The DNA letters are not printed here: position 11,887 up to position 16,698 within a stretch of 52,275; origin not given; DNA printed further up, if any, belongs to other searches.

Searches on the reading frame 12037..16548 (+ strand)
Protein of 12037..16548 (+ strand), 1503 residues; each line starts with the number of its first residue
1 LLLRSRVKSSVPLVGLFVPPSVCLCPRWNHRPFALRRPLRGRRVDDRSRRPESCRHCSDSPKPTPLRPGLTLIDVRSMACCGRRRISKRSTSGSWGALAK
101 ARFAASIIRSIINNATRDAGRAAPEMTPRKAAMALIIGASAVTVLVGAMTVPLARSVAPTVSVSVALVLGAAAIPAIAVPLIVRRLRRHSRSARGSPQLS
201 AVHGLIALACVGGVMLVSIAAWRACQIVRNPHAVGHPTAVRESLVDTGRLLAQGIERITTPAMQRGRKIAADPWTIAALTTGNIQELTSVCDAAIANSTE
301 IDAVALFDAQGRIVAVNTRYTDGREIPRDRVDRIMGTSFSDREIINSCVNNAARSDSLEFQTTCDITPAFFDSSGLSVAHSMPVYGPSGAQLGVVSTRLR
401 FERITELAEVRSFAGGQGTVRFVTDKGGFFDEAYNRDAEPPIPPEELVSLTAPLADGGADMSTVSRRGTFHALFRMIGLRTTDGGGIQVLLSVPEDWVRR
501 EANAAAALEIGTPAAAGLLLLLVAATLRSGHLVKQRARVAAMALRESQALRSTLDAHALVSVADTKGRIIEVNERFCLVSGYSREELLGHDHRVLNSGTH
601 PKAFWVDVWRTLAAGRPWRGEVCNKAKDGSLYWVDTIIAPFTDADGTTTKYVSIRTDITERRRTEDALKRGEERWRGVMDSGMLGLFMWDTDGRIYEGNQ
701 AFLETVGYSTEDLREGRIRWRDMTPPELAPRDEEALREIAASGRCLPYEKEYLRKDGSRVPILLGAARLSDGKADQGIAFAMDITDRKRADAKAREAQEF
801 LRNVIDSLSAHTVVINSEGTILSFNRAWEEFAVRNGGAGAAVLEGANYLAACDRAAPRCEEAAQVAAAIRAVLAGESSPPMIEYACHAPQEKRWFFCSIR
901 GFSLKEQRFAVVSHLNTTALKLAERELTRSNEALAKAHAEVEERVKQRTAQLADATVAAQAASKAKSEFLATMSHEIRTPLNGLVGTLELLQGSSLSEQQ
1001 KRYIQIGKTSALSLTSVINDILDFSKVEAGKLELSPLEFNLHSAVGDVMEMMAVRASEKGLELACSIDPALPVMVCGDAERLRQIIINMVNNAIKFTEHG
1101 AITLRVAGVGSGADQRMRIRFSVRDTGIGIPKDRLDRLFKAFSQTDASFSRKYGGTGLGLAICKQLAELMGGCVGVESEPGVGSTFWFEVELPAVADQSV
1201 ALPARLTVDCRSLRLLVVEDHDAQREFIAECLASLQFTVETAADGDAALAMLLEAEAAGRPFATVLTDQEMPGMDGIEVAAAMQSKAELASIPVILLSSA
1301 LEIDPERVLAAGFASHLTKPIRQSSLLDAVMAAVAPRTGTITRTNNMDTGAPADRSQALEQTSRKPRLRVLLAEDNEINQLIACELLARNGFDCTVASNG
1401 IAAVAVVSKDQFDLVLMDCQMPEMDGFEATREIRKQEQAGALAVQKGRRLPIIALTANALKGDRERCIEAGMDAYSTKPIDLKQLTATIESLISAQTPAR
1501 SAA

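Call 11: search_protein_families(library=pfam, proteins=[window:12037-16548:+])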
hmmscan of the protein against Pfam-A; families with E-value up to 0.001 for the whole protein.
window:12037-16548:+ (1503 aa): 8 families
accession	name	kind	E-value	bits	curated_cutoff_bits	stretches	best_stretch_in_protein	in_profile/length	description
PF00072.30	Response_reg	-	3.4e-43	146.7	30.2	2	1370-1489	1-110/111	Response regulator receiver domain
PF02518.31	HATPase_c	-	3e-32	111.8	26.4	1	1077-1193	1-110/111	Histidine kinase-, DNA gyrase B-, and HSP90-like ATPase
PF08448.16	PAS_4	-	2e-29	102.4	23.1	2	682-789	4-110/110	PAS fold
PF13426.13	PAS_9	-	4.5e-28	98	27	2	562-660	6-103/103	PAS domain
PF08447.18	PAS_3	-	6.7e-22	78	25.6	2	569-654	1-88/89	PAS fold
PF00512.31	HisKA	-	5.7e-21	74.8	26.9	1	965-1030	1-66/66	His Kinase A (phospho-acceptor) domain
PF00989.32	PAS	-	1.7e-19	70.3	22.6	1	556-652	10-107/113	PAS fold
PF13188.13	PAS_8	-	5.7e-14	51.9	21.8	0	673-729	1-55/65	PAS domain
